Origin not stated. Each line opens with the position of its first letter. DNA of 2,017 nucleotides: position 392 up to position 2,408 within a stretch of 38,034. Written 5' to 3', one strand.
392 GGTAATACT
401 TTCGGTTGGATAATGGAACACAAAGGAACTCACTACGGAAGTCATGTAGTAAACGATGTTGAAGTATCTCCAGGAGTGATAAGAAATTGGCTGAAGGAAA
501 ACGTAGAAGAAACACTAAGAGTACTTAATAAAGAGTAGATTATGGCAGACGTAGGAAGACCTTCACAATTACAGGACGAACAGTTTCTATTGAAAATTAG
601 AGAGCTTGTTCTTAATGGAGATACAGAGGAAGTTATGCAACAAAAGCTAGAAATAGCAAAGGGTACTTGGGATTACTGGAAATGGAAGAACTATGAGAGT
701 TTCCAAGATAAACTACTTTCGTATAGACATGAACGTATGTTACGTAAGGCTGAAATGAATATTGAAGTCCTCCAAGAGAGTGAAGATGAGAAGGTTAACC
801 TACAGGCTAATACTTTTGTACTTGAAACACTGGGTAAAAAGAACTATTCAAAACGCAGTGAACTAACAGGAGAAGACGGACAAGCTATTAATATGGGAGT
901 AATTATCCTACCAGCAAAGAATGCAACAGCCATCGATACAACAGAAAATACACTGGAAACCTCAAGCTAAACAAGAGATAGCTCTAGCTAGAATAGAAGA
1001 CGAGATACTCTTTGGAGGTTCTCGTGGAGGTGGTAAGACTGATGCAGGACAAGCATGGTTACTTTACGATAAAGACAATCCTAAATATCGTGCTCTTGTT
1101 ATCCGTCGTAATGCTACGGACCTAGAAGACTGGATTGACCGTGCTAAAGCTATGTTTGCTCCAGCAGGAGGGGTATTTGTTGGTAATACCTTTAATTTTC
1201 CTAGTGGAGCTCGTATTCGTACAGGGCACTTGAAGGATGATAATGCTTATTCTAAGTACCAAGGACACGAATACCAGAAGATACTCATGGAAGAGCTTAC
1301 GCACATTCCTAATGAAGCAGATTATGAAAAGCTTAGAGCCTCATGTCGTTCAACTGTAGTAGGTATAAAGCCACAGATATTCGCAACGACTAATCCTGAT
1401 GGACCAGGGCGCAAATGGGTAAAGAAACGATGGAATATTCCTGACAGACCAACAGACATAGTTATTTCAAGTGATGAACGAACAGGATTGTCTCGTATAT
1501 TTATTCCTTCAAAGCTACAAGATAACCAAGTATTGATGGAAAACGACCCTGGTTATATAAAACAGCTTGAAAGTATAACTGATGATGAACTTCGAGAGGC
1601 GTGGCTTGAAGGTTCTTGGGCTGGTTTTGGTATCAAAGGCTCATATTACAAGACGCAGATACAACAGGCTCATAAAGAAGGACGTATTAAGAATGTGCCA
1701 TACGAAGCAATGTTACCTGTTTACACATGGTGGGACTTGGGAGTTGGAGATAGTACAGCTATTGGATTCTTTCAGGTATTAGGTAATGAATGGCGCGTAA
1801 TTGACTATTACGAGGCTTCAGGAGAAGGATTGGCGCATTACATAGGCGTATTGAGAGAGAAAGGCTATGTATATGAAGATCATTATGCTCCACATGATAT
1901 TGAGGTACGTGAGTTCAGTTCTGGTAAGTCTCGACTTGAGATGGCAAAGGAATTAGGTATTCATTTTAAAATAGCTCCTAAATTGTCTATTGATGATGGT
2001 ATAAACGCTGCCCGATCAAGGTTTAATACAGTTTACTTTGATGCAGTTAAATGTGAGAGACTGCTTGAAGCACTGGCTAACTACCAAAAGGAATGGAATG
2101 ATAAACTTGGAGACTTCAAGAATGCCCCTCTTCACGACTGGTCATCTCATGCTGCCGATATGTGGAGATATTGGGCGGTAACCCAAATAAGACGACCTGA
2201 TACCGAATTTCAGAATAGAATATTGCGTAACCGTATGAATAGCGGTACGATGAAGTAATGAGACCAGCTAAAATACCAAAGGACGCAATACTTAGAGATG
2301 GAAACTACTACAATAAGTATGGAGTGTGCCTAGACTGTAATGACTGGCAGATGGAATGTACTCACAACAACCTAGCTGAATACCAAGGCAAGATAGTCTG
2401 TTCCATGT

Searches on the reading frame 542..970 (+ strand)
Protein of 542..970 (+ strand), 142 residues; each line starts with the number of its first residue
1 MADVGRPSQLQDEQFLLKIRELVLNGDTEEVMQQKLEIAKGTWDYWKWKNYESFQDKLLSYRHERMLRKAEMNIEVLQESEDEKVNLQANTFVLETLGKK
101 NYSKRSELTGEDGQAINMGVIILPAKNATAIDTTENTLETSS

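Call 13: search_protein_families(library=phrogs, proteins=[window:542-970:+], max_evalue=0.001)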
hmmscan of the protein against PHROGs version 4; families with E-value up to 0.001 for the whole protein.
window:542-970:+ (142 aa): 2 families
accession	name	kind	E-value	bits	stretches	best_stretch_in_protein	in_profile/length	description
phrog_4102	-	head and packaging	2.7e-05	25.4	1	3-125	8-137/166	terminase small subunit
phrog_309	-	head and packaging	0.00051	21.1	0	3-60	131-189/319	terminase small subunit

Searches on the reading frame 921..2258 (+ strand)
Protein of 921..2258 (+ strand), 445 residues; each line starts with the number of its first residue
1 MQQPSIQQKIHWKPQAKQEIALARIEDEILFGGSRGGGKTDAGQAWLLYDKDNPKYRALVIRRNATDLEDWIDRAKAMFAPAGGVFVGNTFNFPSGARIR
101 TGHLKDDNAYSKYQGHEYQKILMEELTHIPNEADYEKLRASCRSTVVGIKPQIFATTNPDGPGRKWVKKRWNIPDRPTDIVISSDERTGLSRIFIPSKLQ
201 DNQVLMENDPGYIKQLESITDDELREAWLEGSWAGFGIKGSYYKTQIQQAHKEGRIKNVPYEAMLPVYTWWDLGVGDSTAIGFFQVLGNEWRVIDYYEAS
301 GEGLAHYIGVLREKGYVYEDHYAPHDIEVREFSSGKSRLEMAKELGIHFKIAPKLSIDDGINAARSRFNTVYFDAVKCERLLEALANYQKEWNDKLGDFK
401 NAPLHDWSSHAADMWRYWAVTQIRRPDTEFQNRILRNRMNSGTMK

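Call 13: search_protein_families(library=phrogs, proteins=[window:921-2258:+], max_evalue=0.001)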
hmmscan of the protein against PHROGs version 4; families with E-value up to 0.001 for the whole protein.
window:921-2258:+ (445 aa): 5 families
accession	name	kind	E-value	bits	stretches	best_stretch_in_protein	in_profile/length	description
phrog_2472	-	unknown function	7.5e-53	181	1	237-425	114-311/324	-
phrog_979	-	head and packaging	6e-39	135.2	1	8-273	148-442/642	terminase large subunit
phrog_2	-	head and packaging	4.6e-31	109.3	1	8-426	261-596/807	terminase large subunit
phrog_9526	-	head and packaging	5.2e-06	27.1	1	15-161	12-167/280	terminase large subunit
phrog_6672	-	head and packaging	0.00016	22.3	1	332-425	40-132/145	terminase large subunit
